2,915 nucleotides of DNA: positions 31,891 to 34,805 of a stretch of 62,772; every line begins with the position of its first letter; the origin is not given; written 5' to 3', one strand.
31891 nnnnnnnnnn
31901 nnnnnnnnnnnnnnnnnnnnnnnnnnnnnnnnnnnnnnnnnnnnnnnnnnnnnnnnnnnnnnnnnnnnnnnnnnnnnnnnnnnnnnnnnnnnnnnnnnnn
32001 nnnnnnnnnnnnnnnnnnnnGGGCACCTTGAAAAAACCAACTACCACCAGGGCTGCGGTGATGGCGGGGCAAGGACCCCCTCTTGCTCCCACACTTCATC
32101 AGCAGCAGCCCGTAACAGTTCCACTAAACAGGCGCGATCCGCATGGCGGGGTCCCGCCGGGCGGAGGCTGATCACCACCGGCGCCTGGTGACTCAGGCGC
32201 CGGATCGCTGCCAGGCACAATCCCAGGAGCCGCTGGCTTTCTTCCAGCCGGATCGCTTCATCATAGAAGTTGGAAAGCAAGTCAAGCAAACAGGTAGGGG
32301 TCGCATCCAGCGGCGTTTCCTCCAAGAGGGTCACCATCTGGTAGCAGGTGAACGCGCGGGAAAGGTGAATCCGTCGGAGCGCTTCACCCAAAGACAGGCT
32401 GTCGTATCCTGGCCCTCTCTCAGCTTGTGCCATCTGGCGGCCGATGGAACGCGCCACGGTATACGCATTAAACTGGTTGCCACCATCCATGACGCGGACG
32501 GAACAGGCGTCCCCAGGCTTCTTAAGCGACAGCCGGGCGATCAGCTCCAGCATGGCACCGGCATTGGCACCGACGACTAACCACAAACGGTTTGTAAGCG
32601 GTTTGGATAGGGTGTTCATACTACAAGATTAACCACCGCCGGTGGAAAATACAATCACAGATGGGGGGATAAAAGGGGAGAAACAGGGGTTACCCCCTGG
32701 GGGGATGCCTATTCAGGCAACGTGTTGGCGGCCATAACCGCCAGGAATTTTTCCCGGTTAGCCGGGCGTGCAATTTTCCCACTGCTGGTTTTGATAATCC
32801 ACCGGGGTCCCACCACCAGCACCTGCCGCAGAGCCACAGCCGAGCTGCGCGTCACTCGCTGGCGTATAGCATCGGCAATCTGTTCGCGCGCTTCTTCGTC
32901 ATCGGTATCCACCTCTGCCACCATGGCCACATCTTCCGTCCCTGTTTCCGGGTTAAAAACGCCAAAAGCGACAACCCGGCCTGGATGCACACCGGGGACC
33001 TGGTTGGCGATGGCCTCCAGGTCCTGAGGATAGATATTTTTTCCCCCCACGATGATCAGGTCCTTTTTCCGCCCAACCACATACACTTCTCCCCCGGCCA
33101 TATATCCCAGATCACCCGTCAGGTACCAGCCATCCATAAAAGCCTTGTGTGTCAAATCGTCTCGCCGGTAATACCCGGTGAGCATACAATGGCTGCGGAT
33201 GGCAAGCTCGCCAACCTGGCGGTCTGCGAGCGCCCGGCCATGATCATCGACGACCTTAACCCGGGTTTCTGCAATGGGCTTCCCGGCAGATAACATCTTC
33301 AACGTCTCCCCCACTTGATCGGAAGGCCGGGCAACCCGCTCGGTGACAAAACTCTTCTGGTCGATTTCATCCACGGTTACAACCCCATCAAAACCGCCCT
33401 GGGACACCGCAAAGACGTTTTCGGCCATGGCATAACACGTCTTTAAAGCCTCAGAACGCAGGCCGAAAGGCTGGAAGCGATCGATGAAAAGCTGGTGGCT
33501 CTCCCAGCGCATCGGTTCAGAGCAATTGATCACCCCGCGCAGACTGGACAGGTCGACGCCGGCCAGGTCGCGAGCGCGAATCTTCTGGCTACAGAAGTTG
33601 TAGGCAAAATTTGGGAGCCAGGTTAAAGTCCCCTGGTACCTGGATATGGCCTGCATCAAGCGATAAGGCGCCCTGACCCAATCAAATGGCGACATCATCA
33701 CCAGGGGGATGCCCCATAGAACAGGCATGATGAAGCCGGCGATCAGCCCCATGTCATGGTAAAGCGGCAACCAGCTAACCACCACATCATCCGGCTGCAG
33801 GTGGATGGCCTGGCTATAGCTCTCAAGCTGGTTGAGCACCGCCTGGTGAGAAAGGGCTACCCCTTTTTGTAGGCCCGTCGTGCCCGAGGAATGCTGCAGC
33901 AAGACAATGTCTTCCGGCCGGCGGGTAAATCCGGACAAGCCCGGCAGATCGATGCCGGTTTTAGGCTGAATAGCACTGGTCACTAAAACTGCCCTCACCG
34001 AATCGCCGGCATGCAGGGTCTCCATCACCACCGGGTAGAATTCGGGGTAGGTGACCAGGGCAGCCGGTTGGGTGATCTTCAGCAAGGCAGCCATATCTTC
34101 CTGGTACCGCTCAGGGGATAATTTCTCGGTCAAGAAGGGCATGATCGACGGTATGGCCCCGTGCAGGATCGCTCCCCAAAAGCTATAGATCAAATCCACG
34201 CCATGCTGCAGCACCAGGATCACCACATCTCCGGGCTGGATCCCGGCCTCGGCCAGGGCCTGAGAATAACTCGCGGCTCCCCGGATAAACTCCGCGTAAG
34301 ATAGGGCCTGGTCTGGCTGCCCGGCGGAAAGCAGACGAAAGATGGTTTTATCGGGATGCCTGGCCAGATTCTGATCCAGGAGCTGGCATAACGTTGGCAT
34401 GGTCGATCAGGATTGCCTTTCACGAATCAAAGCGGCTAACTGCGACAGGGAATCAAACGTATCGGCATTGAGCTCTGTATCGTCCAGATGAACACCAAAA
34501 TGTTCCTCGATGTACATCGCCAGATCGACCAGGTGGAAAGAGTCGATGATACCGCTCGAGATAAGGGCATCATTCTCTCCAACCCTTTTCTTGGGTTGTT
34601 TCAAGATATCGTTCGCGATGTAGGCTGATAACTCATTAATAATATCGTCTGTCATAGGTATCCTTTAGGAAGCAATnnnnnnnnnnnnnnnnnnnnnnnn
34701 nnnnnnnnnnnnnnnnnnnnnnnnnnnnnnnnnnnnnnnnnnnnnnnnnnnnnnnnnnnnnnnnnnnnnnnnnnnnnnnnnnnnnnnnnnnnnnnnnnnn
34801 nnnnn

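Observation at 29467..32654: Exonuclease-degenerate family B DNA polymerase in a 3-gene cassette with a Walker-A-less RecA-like protein (possible PolB-based mutasome)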

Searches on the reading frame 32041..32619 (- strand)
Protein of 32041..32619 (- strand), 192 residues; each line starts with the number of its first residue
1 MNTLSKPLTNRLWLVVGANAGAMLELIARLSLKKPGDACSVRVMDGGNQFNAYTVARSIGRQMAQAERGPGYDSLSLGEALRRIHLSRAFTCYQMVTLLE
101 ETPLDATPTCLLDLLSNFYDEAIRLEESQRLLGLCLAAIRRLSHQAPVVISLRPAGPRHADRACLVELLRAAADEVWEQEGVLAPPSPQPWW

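Call 4: search_protein_families(library=pfam, proteins=[window:32041-32619:-], max_evalue=1)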
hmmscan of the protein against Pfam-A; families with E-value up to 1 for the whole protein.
window:32041-32619:- (192 aa): 0 families

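Call 5: search_protein_families(library=ncbifam, proteins=[window:32041-32619:-], max_evalue=1)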
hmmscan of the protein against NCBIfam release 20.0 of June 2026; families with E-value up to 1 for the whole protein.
window:32041-32619:- (192 aa): 0 families

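Call 6: search_protein_families(library=padloc, proteins=[window:32041-32619:-], max_evalue=1)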
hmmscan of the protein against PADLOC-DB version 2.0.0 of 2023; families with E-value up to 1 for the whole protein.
window:32041-32619:- (192 aa): 0 families

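Call 8: find_homologous_proteins(query=window:32041-32619:-, max_evalue=0.001)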
Query window:32041-32619:- (192 aa): 152 proteins with E <= 0.001 among 918 candidates; the best 120 are listed.
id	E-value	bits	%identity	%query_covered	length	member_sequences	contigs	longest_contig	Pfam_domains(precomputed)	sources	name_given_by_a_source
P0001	5.5e-123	426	100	100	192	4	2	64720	-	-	-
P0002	2.6e-89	316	76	95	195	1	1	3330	-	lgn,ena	-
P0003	5.3e-86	305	74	100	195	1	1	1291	-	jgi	-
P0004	3.6e-81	290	70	100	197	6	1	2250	-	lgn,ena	-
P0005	2.6e-75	270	67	100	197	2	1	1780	-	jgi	jgi:hypothetical protein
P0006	2.5e-71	257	66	100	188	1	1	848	-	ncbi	-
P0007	3.3e-69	251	65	100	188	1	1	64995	-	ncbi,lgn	-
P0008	8.2e-39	151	50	95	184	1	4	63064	-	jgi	jgi:hypothetical protein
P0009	1.8e-37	147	50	94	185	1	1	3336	-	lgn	-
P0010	4.1e-37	146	52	93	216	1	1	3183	-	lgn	-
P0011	3.5e-36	143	50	94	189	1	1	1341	-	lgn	-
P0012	1.1e-35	141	48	94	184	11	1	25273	-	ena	-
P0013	3.8e-35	139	47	92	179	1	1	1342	-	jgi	jgi:hypothetical protein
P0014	4.1e-35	139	50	88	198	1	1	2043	-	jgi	jgi:hypothetical protein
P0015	1.1e-34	138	47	97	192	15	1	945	-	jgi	jgi:phage tail sheath gpL-like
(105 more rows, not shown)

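Call 37: predict_structure(alignment_id=A1)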
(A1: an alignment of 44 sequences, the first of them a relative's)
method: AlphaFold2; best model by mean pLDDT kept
length: 192 residues; sequences in the alignment: 44
mean_pLDDT: 89.5   pTM: 0.85
mean pLDDT of the five models: 89.5, 89.3, 88.4, 87.3, 87.3
residues with pLDDT >= 90: 140; 70-90: 29; 50-70: 22; < 50: 1
segments of 3 or more residues with pLDDT < 50: none
pLDDT, mean of each block of 10 residues (from residue 1): 66 89 94 73 95 97 82 83 96 98 95 96 97 98 96 92 96 91 71 67
secondary structure, 60 per line:
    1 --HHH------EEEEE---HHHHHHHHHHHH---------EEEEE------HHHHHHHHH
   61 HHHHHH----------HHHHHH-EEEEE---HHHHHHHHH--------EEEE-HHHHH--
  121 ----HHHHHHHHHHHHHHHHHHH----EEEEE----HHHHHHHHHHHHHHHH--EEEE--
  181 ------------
elements in order: E12-16 H20-31 E41-45 H52-66 H77-82 E84-88 H92-100 E109-112 H114-118 H125-143 E148-152 H157-172 E175-178
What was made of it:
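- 32041..32619 (-): iRadA: 192-aa RadA/Rad51-core protein. It lacks the N-terminal domain and the Walker A GK[ST]. It ends in SPQPWW. AF2 pLDDT 89.5, pTM 0.85 (call 37).
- On PolB2 mutasome operon (iRadA-PPB2-PolB2): AF2 pLDDT 89.5 (call 37).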

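Call 41: fold_search(model_id=the predicted structure, library=pdb)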
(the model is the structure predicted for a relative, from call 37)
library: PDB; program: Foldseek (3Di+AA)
matches with E <= 10: 1690; with E <= 0.001: 183
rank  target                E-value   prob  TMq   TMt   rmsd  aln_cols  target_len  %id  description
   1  5jee                  7.5e-08  1.00  0.59  0.53   5.3       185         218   19  Apo-structure of humanised RadA-mutant humRadA26F (released 2016-10-19)
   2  5kdd_B                1.1e-07  1.00  0.57  0.51   3.6       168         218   21  Apo-structure of humanised RadA-mutant humRadA22 (released 2016-10-19)
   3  6tuu_B                1.3e-07  1.00  0.57  0.50   3.7       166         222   22  Leishmania infantum Rad51 surrogate LiRadA10 in complex with 5,6,7,8-tetrahydro-2-naphthoic acid (released 2021-01-27)
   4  5qum_B                1.6e-07  1.00  0.59  0.51   3.8       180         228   22  Structure of unliganded HumRadA1.4 (released 2021-03-03)
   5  6tuu_A                1.9e-07  1.00  0.57  0.51   3.6       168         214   21  Leishmania infantum Rad51 surrogate LiRadA10 in complex with 5,6,7,8-tetrahydro-2-naphthoic acid (released 2021-01-27)
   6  5j4h                  1.9e-07  1.00  0.57  0.49   3.7       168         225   21  Structure of humanised RadA-mutant humRadA22F in complex with indole-6-carboxylic acid (released 2016-10-19)
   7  5jfg_A                2.0e-07  1.00  0.58  0.51   3.8       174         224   21  Structure of humanised RadA-mutant humRadA22F in complex with peptide FHTA (released 2016-10-26)
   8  6tuu_D                2.3e-07  1.00  0.60  0.52   4.2       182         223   20  Leishmania infantum Rad51 surrogate LiRadA10 in complex with 5,6,7,8-tetrahydro-2-naphthoic acid (released 2021-01-27)
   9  5j4l                  2.7e-07  1.00  0.57  0.50   3.9       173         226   20  Apo-structure of humanised RadA-mutant humRadA22F (released 2016-10-19)
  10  5fos_A                3.2e-07  1.00  0.56  0.49   3.7       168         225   23  HUMANISED MONOMERIC RADA IN COMPLEX WITH OLIGOMERISATION PEPTIDE (released 2016-10-19)
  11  6tuu_C                4.3e-07  1.00  0.56  0.48   3.9       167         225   20  Leishmania infantum Rad51 surrogate LiRadA10 in complex with 5,6,7,8-tetrahydro-2-naphthoic acid (released 2021-01-27)
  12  4b3d_C                4.6e-07  1.00  0.56  0.51   3.7       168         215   23  Humanised monomeric RadA in complex with 5-methyl indole (released 2013-02-06)
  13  5fov_A                4.9e-07  1.00  0.57  0.49   3.8       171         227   23  HUMANISED MONOMERIC RADA IN COMPLEX WITH FHTG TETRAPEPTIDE (released 2016-03-30)
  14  5qum_A                5.2e-07  1.00  0.57  0.50   3.7       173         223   22  Structure of unliganded HumRadA1.4 (released 2021-03-03)
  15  9q2a_G                6.2e-07  1.00  0.64  0.43   3.4       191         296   14  BCDX2-CX3-RAD51-RAD51-ssDNA supercomplex (released 2026-03-04)
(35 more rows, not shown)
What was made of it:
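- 32041..32619 (-): Foldseek top hits are the RadA ATPase core, RAD51 paralogues and DMC1 (call 41).
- On PolB2 mutasome operon (iRadA-PPB2-PolB2): Foldseek top hits are the monomeric RadA core, RAD51 paralogues and DMC1, E 7.5e-8, TM 0.57-0.65 (call 41).
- On ImuA-ImuB-DnaE2 cassette: The ATPase-fold protein matches RadA/Rad51 best (call 41).
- Checked: The best PDB matches are the RadA ATPase core and RAD51 paralogues (E 7.5e-8, probability 1.0; calls 37, 41).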

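Call 48: find_encoding_contigs(protein=P0007, flank=6000, max_places=3)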
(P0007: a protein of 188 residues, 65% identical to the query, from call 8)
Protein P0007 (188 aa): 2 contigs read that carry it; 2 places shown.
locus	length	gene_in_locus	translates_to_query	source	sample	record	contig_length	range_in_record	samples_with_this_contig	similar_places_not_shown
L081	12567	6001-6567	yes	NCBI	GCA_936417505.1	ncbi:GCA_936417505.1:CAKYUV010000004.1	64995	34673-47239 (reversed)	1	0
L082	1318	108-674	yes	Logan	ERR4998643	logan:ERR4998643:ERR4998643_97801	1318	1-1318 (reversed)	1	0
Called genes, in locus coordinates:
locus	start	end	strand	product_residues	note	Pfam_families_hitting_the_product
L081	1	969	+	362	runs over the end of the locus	-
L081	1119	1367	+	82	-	PF00550:PP-binding (weak)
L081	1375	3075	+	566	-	PF00501:AMP-binding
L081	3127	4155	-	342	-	PF01208:URO-D (weak)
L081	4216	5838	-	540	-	-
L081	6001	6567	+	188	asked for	-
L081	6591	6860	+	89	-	PF26485:DUF8156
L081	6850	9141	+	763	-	PF00136:DNA_pol_B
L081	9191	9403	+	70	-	-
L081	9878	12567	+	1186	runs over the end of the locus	PF08447:PAS_3, PF13426:PAS_9, PF13185:GAF_2, PF01590:GAF, PF13185:GAF_2, PF01590:GAF, PF13185:GAF_2, PF13492:GAF_3, +6 more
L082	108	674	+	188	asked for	-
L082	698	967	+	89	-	PF26485:DUF8156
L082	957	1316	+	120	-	?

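Call 49: find_encoding_contigs(protein=P0002, flank=3000, max_places=2)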
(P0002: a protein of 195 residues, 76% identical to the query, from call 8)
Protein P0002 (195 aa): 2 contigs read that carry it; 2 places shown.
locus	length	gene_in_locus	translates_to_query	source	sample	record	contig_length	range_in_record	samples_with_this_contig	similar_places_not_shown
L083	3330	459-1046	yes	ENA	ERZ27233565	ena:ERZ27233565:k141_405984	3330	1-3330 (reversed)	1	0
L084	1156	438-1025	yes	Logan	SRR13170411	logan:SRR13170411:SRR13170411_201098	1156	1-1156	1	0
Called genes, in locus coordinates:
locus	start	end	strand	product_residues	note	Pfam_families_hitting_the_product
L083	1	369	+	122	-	?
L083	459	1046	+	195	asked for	-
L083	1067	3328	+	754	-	?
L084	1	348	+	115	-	?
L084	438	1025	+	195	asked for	-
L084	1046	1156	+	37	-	?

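Call 50: find_encoding_contigs(protein=P0004, flank=3000, max_places=2)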
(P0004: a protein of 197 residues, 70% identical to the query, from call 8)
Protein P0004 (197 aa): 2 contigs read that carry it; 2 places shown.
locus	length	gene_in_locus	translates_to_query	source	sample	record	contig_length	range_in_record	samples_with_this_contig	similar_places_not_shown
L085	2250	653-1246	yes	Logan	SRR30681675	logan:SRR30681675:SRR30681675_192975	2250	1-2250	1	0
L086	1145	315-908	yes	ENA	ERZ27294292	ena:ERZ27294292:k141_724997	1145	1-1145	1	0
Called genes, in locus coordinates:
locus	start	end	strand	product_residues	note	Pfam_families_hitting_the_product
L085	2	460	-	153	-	?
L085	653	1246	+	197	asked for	-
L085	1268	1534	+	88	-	PF26485:DUF8156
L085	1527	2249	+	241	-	?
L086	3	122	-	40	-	?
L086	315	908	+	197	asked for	-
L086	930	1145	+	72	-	?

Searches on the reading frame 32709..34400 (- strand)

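Call 54: search_protein_families(library=pfam, proteins=[window:32709-34400:-], max_evalue=0.00001)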
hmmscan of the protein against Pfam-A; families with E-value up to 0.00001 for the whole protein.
window:32709-34400:- (563 aa): 1 family
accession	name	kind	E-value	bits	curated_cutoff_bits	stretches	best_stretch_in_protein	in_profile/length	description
PF00501.34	AMP-binding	-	1.6e-55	188.9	29.9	1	9-411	2-384/384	AMP-binding enzyme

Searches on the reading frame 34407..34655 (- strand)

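Call 54: search_protein_families(library=pfam, proteins=[window:34407-34655:-], max_evalue=0.00001)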
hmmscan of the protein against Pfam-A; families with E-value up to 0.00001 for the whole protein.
window:34407-34655:- (82 aa): 1 family
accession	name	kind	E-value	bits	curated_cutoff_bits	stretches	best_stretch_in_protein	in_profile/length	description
PF00550.31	PP-binding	-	2e-07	31.6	20.8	1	14-77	7-67/67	Phosphopantetheine attachment site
